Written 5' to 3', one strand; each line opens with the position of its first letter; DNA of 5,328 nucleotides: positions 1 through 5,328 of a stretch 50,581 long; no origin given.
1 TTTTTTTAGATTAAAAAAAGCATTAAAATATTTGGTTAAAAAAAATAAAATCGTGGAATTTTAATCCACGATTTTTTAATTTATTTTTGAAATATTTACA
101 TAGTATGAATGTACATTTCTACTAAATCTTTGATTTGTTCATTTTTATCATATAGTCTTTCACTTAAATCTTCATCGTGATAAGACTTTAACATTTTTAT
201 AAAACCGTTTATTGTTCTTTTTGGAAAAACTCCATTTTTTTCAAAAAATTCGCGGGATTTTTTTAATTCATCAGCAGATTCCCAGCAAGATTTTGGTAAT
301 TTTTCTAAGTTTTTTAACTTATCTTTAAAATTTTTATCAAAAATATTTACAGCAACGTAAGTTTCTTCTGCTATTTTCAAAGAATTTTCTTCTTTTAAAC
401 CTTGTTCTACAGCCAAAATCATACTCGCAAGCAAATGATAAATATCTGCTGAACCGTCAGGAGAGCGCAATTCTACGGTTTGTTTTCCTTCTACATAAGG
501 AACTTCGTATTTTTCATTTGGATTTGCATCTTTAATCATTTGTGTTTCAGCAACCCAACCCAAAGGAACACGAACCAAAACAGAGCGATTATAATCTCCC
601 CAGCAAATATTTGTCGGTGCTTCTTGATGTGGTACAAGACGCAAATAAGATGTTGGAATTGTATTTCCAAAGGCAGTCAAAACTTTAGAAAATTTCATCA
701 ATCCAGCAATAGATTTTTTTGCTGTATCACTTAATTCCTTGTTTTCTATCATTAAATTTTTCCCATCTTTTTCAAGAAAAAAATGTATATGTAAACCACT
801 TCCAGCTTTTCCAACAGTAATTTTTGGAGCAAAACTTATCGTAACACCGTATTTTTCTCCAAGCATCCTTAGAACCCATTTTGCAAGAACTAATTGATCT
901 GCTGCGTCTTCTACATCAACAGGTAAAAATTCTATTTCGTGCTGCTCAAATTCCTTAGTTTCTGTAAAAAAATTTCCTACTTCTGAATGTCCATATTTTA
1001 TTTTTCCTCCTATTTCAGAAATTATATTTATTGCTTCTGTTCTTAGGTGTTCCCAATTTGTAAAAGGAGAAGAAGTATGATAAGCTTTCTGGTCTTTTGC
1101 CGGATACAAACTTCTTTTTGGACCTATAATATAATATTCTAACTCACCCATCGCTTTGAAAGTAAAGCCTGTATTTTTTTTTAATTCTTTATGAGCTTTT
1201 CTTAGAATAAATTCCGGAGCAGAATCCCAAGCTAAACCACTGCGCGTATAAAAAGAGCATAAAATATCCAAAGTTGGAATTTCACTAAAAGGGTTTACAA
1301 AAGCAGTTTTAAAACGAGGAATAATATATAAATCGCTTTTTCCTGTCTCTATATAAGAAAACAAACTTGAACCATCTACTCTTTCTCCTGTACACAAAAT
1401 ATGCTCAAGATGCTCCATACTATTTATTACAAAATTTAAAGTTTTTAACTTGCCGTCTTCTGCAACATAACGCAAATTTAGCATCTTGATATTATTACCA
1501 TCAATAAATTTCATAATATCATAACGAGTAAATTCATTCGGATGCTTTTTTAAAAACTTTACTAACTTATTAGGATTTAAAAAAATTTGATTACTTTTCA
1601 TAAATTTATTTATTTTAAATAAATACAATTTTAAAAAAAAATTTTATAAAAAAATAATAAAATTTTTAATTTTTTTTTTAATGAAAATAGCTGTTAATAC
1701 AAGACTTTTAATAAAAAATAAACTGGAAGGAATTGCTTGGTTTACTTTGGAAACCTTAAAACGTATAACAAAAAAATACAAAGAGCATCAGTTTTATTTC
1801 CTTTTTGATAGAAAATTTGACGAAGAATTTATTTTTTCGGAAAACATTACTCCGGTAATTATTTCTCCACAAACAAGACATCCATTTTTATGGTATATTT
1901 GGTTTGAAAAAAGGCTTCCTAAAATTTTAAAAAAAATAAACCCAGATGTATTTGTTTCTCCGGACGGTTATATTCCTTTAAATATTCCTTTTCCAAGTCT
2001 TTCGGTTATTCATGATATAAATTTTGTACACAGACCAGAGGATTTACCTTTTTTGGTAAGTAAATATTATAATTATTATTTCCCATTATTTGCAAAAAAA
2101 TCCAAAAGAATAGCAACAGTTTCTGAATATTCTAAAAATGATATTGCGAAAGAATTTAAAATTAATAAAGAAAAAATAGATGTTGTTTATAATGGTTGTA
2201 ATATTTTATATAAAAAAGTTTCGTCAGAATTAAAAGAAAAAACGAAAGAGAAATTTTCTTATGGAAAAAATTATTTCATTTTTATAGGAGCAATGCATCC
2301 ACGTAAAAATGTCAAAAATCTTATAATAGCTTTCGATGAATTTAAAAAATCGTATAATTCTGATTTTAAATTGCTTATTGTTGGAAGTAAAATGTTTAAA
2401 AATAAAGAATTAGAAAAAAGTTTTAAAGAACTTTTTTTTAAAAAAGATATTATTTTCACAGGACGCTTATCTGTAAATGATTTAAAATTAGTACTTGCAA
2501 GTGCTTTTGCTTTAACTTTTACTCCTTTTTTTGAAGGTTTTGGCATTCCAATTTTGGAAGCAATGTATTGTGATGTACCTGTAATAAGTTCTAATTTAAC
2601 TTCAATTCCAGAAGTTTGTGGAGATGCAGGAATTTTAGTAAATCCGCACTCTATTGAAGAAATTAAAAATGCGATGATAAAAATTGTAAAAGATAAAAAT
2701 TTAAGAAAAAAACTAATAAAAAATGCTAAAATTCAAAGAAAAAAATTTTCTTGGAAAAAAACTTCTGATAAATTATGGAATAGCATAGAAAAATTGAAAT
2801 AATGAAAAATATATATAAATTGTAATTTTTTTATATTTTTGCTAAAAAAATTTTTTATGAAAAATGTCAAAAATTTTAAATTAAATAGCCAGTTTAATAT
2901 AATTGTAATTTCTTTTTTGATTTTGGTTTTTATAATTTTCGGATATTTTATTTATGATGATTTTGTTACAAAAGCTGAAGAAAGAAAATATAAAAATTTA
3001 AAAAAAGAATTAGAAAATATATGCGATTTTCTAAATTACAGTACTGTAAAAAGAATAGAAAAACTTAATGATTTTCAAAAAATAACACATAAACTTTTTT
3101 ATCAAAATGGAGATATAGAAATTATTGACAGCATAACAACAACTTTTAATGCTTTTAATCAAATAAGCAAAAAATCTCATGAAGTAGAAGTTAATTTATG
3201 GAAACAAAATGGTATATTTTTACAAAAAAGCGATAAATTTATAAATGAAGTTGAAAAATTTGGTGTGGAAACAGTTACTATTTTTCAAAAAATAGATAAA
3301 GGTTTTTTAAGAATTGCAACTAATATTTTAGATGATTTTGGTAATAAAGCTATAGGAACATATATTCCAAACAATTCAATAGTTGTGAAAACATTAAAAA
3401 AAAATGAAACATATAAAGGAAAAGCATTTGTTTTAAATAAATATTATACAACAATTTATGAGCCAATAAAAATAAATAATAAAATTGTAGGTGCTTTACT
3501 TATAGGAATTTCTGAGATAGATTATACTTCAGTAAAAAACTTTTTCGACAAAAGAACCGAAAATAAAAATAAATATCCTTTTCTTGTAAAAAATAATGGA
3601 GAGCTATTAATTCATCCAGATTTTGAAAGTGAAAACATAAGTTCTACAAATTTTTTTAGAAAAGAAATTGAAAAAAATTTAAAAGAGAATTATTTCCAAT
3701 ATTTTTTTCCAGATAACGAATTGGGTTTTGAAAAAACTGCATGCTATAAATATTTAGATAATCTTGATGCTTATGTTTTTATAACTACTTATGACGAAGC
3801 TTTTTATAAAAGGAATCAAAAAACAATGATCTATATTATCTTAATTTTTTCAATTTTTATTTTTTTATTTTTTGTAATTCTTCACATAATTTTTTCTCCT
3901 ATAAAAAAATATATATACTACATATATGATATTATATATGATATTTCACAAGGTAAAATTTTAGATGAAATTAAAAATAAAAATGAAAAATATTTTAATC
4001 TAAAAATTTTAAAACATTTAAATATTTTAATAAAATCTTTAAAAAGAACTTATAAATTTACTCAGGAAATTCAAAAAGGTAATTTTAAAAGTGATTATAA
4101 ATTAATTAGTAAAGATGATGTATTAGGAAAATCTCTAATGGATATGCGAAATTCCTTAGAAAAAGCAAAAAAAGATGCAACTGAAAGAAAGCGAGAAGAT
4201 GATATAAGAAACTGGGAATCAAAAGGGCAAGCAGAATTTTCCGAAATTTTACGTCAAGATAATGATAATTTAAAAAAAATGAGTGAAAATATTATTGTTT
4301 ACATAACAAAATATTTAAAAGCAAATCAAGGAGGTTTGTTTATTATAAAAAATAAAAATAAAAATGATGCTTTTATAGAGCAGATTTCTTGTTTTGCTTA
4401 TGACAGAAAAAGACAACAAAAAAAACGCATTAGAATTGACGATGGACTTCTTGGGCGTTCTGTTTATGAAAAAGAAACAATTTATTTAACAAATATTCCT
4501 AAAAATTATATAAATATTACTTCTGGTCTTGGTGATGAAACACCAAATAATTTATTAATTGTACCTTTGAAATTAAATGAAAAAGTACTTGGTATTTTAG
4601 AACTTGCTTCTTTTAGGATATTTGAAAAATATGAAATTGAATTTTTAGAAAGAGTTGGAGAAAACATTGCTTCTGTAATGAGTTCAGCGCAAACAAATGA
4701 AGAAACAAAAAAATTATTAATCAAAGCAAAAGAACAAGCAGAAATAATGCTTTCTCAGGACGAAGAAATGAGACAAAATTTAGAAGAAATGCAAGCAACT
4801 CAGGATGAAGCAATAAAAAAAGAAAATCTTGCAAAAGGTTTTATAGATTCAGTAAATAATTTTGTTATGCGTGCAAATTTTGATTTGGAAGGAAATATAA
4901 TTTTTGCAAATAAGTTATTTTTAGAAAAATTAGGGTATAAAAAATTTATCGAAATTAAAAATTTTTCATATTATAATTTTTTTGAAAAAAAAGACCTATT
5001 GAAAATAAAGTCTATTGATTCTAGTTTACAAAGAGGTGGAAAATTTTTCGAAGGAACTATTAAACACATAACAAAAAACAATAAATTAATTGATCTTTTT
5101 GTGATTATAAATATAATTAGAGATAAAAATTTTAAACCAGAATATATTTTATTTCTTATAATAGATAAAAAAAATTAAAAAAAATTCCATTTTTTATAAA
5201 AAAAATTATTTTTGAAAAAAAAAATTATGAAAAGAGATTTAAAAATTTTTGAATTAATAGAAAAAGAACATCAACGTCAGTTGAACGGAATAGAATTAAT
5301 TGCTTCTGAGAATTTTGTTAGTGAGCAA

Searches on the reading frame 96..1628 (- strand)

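Call 32: search_protein_families(library=pfam, proteins=[window:96-1628:-], max_evalue=0.00001)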
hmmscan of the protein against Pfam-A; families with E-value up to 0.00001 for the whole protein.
window:96-1628:- (510 aa): 2 families
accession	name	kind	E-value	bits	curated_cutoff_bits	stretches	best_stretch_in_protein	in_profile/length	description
PF00120.29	Gln-synt_C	-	1.4e-56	192.5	24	1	138-481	4-326/344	Glutamine synthetase, catalytic domain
PF03951.24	Gln-synt_N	-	7.7e-12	45.1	33.4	1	46-128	1-81/82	Glutamine synthetase, beta-Grasp domain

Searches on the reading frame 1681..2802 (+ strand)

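Call 32: search_protein_families(library=pfam, proteins=[window:1681-2802:+], max_evalue=0.00001)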
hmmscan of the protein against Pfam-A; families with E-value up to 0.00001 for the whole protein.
window:1681-2802:+ (373 aa): 3 families
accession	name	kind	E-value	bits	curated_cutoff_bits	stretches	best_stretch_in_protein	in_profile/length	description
PF00534.26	Glycos_transf_1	-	1.9e-35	122.4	26.4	1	186-350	5-170/172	Glycosyl transferases group 1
PF13692.12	Glyco_trans_1_4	-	2.8e-26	92.9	27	1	197-338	2-142/142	Glycosyl transferases group 1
PF13439.12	Glyco_transf_4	-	4.1e-13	50.1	28.5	1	17-174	3-167/170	Glycosyltransferase Family 4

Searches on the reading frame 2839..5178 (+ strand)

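Call 32: search_protein_families(library=pfam, proteins=[window:2839-5178:+], max_evalue=0.00001)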
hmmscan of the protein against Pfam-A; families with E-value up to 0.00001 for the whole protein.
window:2839-5178:+ (779 aa): 4 families
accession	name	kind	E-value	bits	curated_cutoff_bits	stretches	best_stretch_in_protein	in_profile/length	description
PF17201.10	Cache_3-Cache_2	-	1.4e-39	136.7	27.7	1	44-328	6-295/299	Cache 3/Cache 2 fusion domain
PF17202.10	sCache_3_3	-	9.5e-22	77.8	28.8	1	131-231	6-102/107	Single cache domain 3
PF13185.12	GAF_2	-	7.6e-12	46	28.6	1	478-614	4-135/136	GAF domain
PF01590.32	GAF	-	6.2e-06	27.2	22.4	1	479-612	3-131/133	GAF domain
